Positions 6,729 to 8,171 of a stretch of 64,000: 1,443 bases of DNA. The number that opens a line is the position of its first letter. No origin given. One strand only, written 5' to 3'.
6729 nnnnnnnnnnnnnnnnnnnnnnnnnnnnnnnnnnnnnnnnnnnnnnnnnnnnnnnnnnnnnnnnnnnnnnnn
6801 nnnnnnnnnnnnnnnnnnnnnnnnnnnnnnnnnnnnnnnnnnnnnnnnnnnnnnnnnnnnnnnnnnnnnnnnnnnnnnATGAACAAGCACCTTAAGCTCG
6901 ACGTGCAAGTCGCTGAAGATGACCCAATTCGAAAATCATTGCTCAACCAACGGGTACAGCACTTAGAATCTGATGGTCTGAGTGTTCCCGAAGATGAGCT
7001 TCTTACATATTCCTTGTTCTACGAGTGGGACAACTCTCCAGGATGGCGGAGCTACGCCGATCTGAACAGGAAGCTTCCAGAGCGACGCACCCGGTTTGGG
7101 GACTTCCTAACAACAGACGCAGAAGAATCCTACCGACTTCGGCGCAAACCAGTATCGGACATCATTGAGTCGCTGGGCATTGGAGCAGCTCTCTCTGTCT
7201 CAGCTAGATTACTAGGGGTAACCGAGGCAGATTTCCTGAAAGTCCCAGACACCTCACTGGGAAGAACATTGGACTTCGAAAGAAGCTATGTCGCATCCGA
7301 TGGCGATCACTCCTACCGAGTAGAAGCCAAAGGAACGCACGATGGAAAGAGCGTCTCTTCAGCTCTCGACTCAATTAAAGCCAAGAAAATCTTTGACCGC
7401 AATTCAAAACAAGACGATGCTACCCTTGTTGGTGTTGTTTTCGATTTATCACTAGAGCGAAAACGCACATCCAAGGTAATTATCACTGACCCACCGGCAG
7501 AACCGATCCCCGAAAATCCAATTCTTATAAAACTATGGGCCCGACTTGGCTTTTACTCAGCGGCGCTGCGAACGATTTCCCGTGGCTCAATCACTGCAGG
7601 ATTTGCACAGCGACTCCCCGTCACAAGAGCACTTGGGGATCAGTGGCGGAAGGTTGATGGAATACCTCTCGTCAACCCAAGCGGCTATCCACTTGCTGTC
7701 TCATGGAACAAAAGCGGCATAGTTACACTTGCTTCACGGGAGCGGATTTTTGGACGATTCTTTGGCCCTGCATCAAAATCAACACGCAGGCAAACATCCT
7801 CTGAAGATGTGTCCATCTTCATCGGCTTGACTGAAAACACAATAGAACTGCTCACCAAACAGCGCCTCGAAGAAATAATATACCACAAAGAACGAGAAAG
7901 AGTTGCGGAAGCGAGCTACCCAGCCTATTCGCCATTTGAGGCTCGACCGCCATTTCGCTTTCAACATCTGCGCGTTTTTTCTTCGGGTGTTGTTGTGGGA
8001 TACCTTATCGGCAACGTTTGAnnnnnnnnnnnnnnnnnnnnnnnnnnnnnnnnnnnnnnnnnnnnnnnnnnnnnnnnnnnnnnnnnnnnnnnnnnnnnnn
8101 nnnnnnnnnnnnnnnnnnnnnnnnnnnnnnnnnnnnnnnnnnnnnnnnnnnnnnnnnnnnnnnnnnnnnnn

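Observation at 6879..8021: Island gene 1 (380 aa) has no recognisable family; weak nuclease-like and MTase-like motifs only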

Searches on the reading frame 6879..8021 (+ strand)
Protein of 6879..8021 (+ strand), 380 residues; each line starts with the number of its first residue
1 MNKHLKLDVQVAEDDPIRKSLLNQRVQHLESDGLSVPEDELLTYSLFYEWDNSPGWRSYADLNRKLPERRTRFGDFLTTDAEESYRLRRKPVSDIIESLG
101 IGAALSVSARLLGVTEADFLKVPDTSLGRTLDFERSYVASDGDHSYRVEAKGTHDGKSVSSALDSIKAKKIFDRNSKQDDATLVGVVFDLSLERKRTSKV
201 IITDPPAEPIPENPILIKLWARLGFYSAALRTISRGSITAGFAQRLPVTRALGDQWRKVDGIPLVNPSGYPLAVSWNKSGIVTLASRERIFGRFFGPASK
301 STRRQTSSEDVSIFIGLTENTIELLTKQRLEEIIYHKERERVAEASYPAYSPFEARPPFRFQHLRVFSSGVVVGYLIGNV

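Call 3: search_protein_families(library=pfam, proteins=[window:6879-8021:+], max_evalue=10)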
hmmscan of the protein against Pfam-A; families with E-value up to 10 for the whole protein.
window:6879-8021:+ (380 aa): 1 family
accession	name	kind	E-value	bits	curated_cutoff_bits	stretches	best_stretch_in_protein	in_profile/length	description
PF22416.2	Lmo2445-like_C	-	0.26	12.4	27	0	127-158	40-70/94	Lmo2445-like, C-terminal domain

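Call 4: search_protein_families(library=padloc, proteins=[window:6879-8021:+], max_evalue=10)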
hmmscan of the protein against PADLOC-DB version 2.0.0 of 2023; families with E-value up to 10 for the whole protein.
window:6879-8021:+ (380 aa): 0 families

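Call 5: search_protein_families(library=ncbifam, proteins=[window:6879-8021:+], max_evalue=10)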
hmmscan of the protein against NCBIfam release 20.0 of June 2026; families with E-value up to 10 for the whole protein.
window:6879-8021:+ (380 aa): 1 family
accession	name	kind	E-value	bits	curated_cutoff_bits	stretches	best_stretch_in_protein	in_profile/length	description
NF005448.0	PRK07037.1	equivalog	0.21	11.1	190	1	15-105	76-155/186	RNA polymerase factor sigma-70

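Call 7: find_homologous_proteins(query=window:6879-8021:+, max_evalue=0.001)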
Query window:6879-8021:+ (380 aa): 1 proteins with E <= 0.001 among 8000 candidates.
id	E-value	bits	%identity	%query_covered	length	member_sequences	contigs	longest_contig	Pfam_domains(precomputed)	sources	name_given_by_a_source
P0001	5.2e-249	843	100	100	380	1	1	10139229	-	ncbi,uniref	ncbi:hypothetical protein [Corallococcus exercitus]|uniref:hypothetical protein n=1 Tax=Corallococcu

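Call 8: search_protein_families(library=phrogs, proteins=[window:6879-8021:+], max_evalue=10)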
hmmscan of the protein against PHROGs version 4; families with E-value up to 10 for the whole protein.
window:6879-8021:+ (380 aa): 1 family
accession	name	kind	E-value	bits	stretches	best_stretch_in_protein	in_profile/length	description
phrog_29227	-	unknown function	0.3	12.3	1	147-183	53-89/105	-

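Call 9: search_solved_structures(query=window:6879-8021:+, max_evalue=10)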
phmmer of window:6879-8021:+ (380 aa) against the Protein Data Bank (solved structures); distinct sequences matched with E-value up to 10: 3.
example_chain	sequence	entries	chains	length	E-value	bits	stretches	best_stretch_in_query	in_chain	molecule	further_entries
7veq_A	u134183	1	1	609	1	11.4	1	205-240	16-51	SPH1118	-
7ver_A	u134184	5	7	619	1.1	11.4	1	205-240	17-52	SPH1118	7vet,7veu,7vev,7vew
8j1p_A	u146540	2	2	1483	2.6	10.1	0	117-180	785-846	Ubiquitin fusion degradation protein 4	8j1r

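Call 21: search_protein_representatives(protein=window:6879-8021:+)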
Query: 380 residues. Proteins with E-value up to 0.001 (for the whole library): 289; up to 1e-10: 158; up to 1e-30: 19. The best 150 are listed.
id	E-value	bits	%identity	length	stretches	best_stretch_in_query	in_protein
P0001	1.6e-249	843.2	100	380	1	1-380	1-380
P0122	1.3e-62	228.3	42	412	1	13-329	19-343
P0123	3.1e-55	204.0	37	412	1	14-365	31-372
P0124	1.6e-54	201.7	39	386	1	21-333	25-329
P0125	1.4e-53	198.6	39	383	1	13-295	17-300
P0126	4.0e-53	197.1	45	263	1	13-252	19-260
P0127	6.8e-51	189.7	39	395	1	12-277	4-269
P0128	1.6e-49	185.2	42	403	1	23-273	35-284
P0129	4.1e-48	180.6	37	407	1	34-345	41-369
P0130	3.5e-46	174.2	38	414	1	27-304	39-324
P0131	8.2e-45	169.7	37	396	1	33-334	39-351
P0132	1.8e-43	165.3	32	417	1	22-325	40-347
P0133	2.9e-39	151.5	32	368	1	32-339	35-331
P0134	1.4e-36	142.7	37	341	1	27-257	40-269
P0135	1.0e-35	139.8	38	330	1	75-295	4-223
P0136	1.9e-34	135.6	37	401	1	25-273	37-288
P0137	1.8e-32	129.1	31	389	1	27-334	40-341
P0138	1.5e-31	126.1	33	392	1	22-275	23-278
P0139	5.3e-31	124.3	31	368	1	31-339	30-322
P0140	4.8e-30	121.1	34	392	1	25-326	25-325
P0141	5.8e-30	120.9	35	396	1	26-336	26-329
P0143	2.1e-28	115.8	31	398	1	14-297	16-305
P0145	8.3e-27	110.5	32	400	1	29-334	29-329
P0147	1.7e-26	109.5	29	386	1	24-351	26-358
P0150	1.8e-25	106.1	33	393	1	6-293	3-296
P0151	3.0e-25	105.3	31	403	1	24-376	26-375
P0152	8.0e-25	104.0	31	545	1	22-295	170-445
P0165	1.1e-21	93.6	33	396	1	21-268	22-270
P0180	3.5e-19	85.4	28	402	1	24-295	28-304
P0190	4.8e-18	81.7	30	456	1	24-323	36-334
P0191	1.4e-17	80.1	30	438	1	34-348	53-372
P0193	1.8e-17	79.8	30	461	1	26-333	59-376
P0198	5.6e-17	78.2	28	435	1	29-337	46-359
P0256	3.3e-12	62.4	28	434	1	34-334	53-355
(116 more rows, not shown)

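Call 24: find_homologous_proteins(query=A1, max_evalue=0.001)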
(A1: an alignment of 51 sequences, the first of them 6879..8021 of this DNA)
Query A1 (51 sequences) (380 aa, profile of the alignment): 2 proteins with E <= 0.001 among 8000 candidates.
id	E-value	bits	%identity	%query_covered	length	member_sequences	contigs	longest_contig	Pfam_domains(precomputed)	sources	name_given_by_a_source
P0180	2.1e-119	417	25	88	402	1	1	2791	-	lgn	-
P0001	1.0e-96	343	100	100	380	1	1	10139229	-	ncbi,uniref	ncbi:hypothetical protein [Corallococcus exercitus]|uniref:hypothetical protein n=1 Tax=Corallococcu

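Call 27: predict_structure(protein=window:6879-8021:+)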
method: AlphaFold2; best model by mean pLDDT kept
length: 380 residues; sequences in the alignment: 1
mean_pLDDT: 31.4   pTM: 0.18
mean pLDDT of the five models: 31.4, 29.0, 27.6, 26.4, 25.5
residues with pLDDT >= 90: 0; 70-90: 0; 50-70: 5; < 50: 375
segments of 3 or more residues with pLDDT < 50: 1-21, 27-29, 31-380
pLDDT, mean of each block of 10 residues (from residue 1): 29 39 51 44 38 33 34 33 32 29 28 29 31 29 29 36 29 26 25 23 28 33 33 25 25 28 30 31 31 27 26 31 36 32 29 32 33 33
secondary structure, 60 per line:
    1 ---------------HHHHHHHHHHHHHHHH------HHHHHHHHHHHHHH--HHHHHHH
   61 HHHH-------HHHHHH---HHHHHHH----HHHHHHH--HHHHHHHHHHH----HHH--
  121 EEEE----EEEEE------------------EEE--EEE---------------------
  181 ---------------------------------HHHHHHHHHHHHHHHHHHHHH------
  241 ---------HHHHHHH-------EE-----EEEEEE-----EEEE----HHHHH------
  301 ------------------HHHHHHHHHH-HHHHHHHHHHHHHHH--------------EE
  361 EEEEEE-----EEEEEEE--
elements in order: H16-31 H38-51 H54-64 H72-77 H81-87 H92-98 H101-111 E121-124 E129-133 E152-154 E157-159 H214-234 H250-256 E271-276 E282-285 H290-294 H319-328 H330-344 E359-366 E372-378

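Call 29: find_related_loci(query=A2, collection=genome_contigs, flank=8000)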
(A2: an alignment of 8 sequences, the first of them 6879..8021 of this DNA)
Query A2 (380 aa) in genome_contigs; peptide patterns used: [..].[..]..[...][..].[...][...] (x = any residue, [..] = any of these).
35 stretches matched a pattern; 3 encode a relative of the query (tblastn E <= 1e-3); 3 distinct loci.
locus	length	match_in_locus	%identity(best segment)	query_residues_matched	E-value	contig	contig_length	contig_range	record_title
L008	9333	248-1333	38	12-376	9e-69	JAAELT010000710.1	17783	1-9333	MAG: bacterium isolate Bpl_12 BplG_CONTIG6653957, whole genome shotgun sequence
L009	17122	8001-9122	33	7-376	4e-57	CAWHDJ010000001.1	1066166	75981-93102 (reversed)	MAG: uncultured delta proteobacterium isolate MFD09495.bin.2.10 genome assembly, contig: contig_10063, whole genome shot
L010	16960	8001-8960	29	26-344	2e-34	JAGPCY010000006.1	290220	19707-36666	MAG: Kofleriaceae bacterium isolate Gw_SlAct_bin_340 Gw_SlAct_22_length_290220_cov_39.420093, whole genome shotgun seque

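Call 30: search_solved_structures(query=A1, max_evalue=10, show_alignments=3)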
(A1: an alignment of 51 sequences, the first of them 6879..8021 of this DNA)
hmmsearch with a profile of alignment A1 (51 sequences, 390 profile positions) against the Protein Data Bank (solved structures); distinct sequences matched with E-value up to 10: 5.
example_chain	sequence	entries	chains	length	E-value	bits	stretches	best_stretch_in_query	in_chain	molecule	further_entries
1uij_A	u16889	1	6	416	0.37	13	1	301-366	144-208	beta subunit of beta conglycinin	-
1ipk_A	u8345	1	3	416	0.38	12.9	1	301-366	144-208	BETA-CONGLYCININ, BETA CHAIN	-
7fgn_A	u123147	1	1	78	0.86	11.8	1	2-43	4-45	FAS-associated factor 1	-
7fgm_B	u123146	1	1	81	0.88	11.8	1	2-43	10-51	FAS-associated factor 1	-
2dzm_A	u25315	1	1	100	1.5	11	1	2-43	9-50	FAS-associated factor 1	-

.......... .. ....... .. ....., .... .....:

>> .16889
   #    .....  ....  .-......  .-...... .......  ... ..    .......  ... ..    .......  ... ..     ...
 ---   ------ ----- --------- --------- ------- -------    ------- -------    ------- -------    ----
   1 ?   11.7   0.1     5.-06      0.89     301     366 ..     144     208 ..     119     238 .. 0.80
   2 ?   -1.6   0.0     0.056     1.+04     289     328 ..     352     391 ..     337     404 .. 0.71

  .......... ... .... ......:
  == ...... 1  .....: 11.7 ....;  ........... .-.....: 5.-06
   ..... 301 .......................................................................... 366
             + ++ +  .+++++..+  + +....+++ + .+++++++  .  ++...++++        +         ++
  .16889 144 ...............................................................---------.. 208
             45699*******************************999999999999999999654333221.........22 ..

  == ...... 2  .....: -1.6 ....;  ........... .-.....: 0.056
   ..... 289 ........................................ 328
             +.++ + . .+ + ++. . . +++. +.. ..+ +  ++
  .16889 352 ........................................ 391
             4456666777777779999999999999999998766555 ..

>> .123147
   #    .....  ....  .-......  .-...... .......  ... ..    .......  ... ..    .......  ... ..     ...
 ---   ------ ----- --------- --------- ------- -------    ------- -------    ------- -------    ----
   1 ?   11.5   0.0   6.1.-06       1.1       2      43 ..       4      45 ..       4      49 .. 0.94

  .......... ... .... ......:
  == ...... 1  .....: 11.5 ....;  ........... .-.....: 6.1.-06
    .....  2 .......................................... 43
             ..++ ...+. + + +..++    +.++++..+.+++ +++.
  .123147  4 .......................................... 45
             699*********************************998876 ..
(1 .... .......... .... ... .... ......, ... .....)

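Call 40: find_encoding_contigs(protein=P0122, flank=6000, max_places=4)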
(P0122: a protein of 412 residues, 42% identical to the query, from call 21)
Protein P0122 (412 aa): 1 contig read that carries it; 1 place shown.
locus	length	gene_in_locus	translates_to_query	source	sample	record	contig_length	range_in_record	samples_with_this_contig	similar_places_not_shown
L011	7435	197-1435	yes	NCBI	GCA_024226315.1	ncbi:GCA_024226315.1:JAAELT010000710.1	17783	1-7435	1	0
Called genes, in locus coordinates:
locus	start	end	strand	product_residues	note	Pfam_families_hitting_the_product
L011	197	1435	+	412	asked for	-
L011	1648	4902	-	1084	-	PF01839:FG-GAP (faint), PF13517:FG-GAP_3, PF13205:Big_5 (weak), PF13385:Laminin_G_3, PF02210:Laminin_G_2 (faint)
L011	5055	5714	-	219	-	PF00578:AhpC-TSA, PF08534:Redoxin, PF10417:1-cysPrx_C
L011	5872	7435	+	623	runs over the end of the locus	PF00270:DEAD, PF04851:ResIII (weak), PF00271:Helicase_C, PF25399:DeaD_dimer, PF03880:DbpA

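Call 41: find_encoding_contigs(protein=P0180, flank=6000, max_places=4)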
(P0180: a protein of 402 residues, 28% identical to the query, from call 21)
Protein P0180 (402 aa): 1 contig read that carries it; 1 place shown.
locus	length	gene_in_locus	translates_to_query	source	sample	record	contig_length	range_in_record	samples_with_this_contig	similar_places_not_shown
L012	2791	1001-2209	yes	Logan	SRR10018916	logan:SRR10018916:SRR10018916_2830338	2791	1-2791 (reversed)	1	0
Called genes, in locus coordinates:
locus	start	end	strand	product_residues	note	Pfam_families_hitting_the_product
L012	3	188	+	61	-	?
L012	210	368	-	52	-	-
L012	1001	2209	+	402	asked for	-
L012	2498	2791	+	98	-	?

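Call 42: search_dna_similar(query=P0140, collection=plasmids, mode=protein, max_evalue=0.001, max_rows=20)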
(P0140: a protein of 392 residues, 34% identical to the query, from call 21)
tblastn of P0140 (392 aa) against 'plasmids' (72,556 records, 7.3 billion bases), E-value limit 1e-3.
No match.

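Call 43: search_dna_similar(query=P0140, collection=phages, mode=protein, max_evalue=0.001, max_rows=20)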
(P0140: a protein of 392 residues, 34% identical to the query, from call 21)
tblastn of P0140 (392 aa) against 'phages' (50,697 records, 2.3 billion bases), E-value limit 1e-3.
No match.

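Call 44: predict_structure(alignment_id=A1)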
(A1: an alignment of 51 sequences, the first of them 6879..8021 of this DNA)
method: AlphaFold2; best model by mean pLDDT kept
length: 380 residues; sequences in the alignment: 51
mean_pLDDT: 86.6   pTM: 0.81
mean pLDDT of the five models: 86.6, 85.2, 84.8, 84.2, 82.2
residues with pLDDT >= 90: 230; 70-90: 101; 50-70: 37; < 50: 12
segments of 3 or more residues with pLDDT < 50: 129-133
pLDDT, mean of each block of 10 residues (from residue 1): 90 89 93 96 94 87 92 95 94 96 95 89 67 60 87 96 90 78 92 91 70 87 93 91 94 96 95 81 91 76 56 92 97 96 75 58 91 80
secondary structure, 60 per line:
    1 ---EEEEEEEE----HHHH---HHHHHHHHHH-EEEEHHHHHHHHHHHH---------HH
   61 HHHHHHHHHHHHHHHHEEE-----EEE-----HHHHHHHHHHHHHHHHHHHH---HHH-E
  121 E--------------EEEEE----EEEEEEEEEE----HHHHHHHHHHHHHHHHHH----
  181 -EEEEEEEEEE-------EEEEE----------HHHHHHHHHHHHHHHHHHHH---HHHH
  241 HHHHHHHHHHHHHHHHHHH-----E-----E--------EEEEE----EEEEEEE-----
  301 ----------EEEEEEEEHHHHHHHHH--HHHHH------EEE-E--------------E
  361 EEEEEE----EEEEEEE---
elements in order: E4-11 H16-19 H23-32 E34-37 H38-49 H59-76 E77-79 E85-87 H93-112 E136-140 E145-154 H159-176 E182-191 E199-203 H214-233 H237-259 E280-284 E289-295 E311-318 H319-327 H330-334 E341-343 E360-366 E371-377

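Call 45: find_encoding_contigs(protein=P0140, flank=6000, max_places=5)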
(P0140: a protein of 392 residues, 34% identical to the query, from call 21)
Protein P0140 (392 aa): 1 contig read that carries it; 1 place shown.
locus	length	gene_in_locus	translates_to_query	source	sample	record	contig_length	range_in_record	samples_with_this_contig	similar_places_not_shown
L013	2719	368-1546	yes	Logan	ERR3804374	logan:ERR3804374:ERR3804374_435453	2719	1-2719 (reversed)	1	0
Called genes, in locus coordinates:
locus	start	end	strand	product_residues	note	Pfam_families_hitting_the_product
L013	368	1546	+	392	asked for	-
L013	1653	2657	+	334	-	PF12358:DUF3644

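Call 48: search_protein_families(library=pfam, alignment_id=A1, max_evalue=0.1)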
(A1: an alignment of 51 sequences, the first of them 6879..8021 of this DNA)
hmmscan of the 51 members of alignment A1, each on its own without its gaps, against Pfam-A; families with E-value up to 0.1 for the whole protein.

A. member 1, window:6879-8021:+ (380 aa): 0 families

B. families by the number of members that match (of 51 scanned): 7 families
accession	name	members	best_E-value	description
PF09233.17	Endonuc-EcoRV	1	0.011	Restriction endonuclease EcoRV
PF24731.1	DUF7683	1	0.039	Domain of unknown function (DUF7683)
PF23655.1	LYRM_2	1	0.043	LYR motif containing domain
PF14722.11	KRAP_IP3R_bind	1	0.054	Ki-ras-induced actin-interacting protein-IP3R-interacting domain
PF17989.7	ALP_N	1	0.065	Actin like proteins N terminal domain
PF08563.16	P53_TAD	1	0.086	P53 transactivation motif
PF11527.13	ARL2_Bind_BART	1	0.092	The ARF-like 2 binding protein BART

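Call 49: search_protein_families(library=padloc, alignment_id=A1, max_evalue=0.1)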
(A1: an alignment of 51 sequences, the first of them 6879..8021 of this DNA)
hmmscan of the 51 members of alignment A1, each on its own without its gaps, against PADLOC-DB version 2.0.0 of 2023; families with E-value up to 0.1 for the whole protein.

A. member 1, window:6879-8021:+ (380 aa): 0 families

B. families by the number of members that match (of 51 scanned): 3 families
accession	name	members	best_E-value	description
PDLC04761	PDC-M64C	1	0.0086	-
PDLC04538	PDC-M24A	1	0.014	-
PDLC00949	Cas5e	1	0.031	"CRISPR-associated protein Cas5/CasD, subtype I-E/ECOLI"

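Call 54: fold_search(model_id=the predicted structure, library=pdb)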
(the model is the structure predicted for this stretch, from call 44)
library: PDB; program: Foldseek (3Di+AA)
matches with E <= 10: 413; with E <= 0.001: 0
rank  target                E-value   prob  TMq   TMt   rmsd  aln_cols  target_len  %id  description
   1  7esz_C                2.0e-02  0.69  0.19  0.12  10.9       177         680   15  Crystal structure of the complex formed by Wolbachia cytoplasmic incompatibility factors CinA and CinB with Mn2+ from  (released 2021-11-10)
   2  7et0_A                4.2e-02  0.25  0.20  0.13  19.1       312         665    9  Crystal structure of the complex formed by Wolbachia cytoplasmic incompatibility factors CinA and CinB from wPip (released 2021-11-10)
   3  7et0_C                5.3e-02  0.23  0.20  0.13  19.9       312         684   11  Crystal structure of the complex formed by Wolbachia cytoplasmic incompatibility factors CinA and CinB from wPip (released 2021-11-10)
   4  3n2q                  1.4e-01  0.14  0.15  0.18  15.4       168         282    7  Crystal structure of Sex pheromone staph-cAM373 precursor (released 2010-06-02)
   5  5cw3_C                1.5e-01  0.06  0.11  0.15  19.0       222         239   10  Structure of CfBRCC36-CfKIAA0157 complex (Zn Edge) (released 2015-09-16)
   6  7uxa_B                1.6e-01  0.33  0.18  0.38   7.4       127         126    9  Human tRNA Splicing Endonuclease Complex bound to pre-tRNA-ARG (released 2023-02-08)
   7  7esy_B                1.8e-01  0.12  0.20  0.12  23.1       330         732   10  Crystal structure of the complex formed by Wolbachia cytoplasmic incompatibility factors CidA and CidBND1-ND2 from wPi (released 2021-11-10)
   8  8hmy_D                2.3e-01  0.23  0.15  0.34   7.6        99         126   13  Cryo-EM structure of the human pre-catalytic TSEN/pre-tRNA complex (released 2023-04-19)
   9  5w3t_D                2.3e-01  0.06  0.10  0.11  18.6       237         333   10  Crystal structure of PopP2 in complex with IP6 (released 2017-08-09)
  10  6be0                  2.3e-01  0.05  0.11  0.13  18.5       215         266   15  AvrA delL154 with IP6, CoA (released 2018-08-01)
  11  6z9u_B                2.4e-01  0.23  0.16  0.35   6.6       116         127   14  Crystal structure of a TSEN15-34 heterodimer. (released 2021-06-30)
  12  4m5q                  2.4e-01  0.06  0.10  0.17  19.7       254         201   10  High-resolution apo influenza 2009 H1N1 endonuclease structure (released 2013-09-18)
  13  5ino_A                3.0e-01  0.05  0.11  0.14  16.7       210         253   10  Human Tdp2 reaction product (5'-phosphorylated DNA)-Mg2+ complex (released 2016-04-27)
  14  7zrz_DP1              3.2e-01  0.30  0.15  0.41   7.3        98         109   16  Structure of the human tRNA splicing endonuclease defines substrate recognition (released 2023-05-17)
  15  8iyk_L                3.6e-01  0.14  0.12  0.18  12.3       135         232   11  Tail tip conformation 1 of phage lambda tail (released 2023-10-18)
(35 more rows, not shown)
